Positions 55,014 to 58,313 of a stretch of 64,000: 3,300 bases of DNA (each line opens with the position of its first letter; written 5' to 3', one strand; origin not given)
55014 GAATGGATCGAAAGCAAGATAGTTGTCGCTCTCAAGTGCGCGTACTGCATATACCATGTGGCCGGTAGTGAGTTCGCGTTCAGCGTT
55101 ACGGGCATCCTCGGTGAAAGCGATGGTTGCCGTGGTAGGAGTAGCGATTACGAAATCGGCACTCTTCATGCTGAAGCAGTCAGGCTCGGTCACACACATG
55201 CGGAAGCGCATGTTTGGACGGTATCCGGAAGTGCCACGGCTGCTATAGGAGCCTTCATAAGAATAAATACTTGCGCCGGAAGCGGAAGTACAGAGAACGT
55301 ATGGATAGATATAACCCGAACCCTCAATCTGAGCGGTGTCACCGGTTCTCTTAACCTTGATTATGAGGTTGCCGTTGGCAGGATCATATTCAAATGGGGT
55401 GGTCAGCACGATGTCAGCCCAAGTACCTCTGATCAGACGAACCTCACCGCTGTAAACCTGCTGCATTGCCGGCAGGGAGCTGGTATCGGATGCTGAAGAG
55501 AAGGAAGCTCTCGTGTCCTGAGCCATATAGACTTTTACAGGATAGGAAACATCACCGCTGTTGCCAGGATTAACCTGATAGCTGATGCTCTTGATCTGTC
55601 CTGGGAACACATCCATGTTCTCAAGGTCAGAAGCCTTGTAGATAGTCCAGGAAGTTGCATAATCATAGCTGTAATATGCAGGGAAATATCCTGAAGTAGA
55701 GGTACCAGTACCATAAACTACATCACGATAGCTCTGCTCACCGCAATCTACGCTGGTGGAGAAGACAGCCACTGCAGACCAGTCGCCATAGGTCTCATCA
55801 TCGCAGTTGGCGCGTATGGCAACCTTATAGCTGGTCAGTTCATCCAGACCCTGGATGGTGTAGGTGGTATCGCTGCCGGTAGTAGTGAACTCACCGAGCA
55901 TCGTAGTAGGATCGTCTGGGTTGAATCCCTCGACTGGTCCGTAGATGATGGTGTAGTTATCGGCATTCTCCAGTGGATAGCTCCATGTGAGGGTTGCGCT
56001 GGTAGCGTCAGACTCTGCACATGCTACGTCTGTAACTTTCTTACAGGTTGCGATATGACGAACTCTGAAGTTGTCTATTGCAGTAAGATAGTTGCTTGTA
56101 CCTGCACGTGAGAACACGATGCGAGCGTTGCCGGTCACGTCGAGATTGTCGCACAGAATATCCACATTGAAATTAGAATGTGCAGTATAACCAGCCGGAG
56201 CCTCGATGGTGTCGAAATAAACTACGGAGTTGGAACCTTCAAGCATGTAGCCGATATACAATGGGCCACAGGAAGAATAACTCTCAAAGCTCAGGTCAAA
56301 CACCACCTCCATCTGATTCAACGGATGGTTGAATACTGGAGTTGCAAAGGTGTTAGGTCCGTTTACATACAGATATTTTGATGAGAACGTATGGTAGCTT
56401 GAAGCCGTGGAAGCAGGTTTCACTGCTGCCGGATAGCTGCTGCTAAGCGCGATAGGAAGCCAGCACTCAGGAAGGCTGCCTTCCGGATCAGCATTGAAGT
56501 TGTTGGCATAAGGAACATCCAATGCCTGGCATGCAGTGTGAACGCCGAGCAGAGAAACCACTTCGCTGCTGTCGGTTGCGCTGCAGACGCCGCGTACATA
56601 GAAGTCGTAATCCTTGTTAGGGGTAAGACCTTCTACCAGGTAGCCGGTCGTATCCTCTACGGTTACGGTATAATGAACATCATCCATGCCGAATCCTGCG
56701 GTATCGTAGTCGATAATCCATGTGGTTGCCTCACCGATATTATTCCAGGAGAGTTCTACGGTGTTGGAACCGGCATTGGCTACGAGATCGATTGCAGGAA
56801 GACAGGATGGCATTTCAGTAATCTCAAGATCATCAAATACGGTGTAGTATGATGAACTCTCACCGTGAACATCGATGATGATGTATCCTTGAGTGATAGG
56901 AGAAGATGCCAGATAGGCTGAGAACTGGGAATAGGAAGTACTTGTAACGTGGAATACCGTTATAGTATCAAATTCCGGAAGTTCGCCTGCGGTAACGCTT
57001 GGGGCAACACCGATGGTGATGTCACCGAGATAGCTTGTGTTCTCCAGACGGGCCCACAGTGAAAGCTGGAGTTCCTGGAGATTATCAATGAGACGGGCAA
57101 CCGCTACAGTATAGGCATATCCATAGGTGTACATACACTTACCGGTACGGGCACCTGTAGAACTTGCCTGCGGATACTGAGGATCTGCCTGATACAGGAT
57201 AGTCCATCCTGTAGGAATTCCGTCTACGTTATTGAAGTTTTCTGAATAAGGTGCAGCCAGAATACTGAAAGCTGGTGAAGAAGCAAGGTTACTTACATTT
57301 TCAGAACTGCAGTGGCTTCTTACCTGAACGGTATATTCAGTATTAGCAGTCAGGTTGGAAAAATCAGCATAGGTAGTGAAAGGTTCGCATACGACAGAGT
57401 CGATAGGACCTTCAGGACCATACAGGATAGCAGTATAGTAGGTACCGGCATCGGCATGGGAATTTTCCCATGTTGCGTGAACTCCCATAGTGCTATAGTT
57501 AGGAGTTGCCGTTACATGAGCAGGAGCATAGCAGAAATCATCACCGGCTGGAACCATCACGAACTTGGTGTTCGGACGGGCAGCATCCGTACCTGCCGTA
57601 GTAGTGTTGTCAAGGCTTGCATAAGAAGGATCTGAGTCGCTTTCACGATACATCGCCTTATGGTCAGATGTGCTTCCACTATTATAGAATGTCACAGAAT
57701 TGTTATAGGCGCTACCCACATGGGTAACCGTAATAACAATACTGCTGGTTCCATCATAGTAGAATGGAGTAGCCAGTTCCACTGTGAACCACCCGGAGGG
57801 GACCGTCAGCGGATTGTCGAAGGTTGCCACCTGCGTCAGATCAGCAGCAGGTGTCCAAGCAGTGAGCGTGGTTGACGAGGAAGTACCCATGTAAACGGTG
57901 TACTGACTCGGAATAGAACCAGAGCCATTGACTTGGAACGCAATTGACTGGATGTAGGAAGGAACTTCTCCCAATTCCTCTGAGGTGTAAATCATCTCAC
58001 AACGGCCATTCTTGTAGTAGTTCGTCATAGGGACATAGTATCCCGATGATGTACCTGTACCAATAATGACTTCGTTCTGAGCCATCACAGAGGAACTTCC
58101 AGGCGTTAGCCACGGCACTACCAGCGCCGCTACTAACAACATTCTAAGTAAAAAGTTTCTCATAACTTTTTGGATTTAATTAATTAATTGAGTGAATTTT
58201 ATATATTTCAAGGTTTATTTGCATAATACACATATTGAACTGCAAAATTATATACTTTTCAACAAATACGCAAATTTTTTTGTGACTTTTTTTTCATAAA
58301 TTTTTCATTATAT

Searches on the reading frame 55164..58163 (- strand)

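Call 56: search_protein_families(library=pfam, proteins=[window:55164-58163:-], max_evalue=0.001)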
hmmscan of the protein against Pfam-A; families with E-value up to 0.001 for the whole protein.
window:55164-58163:- (1000 aa): 2 families
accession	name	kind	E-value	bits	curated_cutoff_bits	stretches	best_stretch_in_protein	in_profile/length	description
PF00041.27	fn3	-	6.3e-20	71.6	25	2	709-798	2-80/84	Fibronectin type III domain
PF16656.11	Pur_ac_phosph_N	-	3e-06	28.1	30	1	716-803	9-93/93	Purple acid Phosphatase, N-terminal domain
